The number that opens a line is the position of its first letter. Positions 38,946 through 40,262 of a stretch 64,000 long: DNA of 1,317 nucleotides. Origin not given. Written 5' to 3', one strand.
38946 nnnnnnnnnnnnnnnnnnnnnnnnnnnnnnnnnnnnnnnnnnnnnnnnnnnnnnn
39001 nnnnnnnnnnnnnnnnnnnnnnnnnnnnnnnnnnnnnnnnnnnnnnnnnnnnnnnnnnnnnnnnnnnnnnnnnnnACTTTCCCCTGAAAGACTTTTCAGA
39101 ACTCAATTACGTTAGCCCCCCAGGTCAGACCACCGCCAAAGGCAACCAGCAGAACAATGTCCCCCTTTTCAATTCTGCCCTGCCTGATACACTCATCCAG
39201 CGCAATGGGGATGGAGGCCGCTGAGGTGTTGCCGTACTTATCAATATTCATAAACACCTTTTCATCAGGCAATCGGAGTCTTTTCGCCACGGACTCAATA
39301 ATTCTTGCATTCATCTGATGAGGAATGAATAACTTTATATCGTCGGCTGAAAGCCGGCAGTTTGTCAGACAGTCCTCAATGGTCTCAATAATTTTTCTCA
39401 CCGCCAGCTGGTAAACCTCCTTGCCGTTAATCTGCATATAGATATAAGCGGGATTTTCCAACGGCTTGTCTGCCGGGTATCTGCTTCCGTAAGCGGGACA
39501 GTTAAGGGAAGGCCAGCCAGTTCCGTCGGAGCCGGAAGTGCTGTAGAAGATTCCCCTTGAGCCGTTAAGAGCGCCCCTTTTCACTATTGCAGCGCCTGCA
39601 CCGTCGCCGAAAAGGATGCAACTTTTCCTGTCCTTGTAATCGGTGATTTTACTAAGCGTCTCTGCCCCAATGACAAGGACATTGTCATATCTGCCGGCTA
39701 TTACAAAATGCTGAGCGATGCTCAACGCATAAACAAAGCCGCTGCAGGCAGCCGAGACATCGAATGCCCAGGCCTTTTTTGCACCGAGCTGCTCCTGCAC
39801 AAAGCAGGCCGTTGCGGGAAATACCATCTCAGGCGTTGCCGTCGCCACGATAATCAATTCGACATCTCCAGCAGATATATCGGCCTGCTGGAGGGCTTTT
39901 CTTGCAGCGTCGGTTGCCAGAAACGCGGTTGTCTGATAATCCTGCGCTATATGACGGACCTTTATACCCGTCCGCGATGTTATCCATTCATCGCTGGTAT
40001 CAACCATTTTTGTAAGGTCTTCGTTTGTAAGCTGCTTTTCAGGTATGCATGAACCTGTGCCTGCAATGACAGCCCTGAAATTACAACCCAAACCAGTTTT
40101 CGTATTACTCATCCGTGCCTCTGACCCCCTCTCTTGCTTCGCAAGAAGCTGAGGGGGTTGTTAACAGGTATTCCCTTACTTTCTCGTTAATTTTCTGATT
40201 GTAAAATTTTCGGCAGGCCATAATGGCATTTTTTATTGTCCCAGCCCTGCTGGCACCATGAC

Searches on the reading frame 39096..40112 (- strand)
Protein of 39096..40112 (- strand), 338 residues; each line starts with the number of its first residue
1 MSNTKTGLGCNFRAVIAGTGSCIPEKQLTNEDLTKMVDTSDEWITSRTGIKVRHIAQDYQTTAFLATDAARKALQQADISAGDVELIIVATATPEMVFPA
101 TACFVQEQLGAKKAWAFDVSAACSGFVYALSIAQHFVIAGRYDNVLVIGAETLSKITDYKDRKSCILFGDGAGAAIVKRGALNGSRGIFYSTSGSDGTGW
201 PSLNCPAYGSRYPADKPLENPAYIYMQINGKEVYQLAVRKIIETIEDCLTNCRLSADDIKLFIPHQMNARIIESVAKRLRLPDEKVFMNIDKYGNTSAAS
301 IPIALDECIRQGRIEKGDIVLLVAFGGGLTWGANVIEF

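Call 62: search_protein_families(library=pfam, proteins=[window:39096-40112:-], max_evalue=0.00001)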
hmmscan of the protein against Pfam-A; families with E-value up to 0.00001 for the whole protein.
window:39096-40112:- (338 aa): 3 families
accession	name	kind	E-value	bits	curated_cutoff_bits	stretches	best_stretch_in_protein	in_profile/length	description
PF08541.16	ACP_syn_III_C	-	2.5e-38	130.6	26.6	1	251-337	3-89/90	3-Oxoacyl-[acyl-carrier-protein (ACP)] synthase III C terminal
PF08545.16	ACP_syn_III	-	3.7e-30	104.1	24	1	117-197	1-80/80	3-Oxoacyl-[acyl-carrier-protein (ACP)] synthase III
PF00108.29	Thiolase_N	-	9.4e-08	32.2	26.4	1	47-162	8-124/260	Thiolase, N-terminal domain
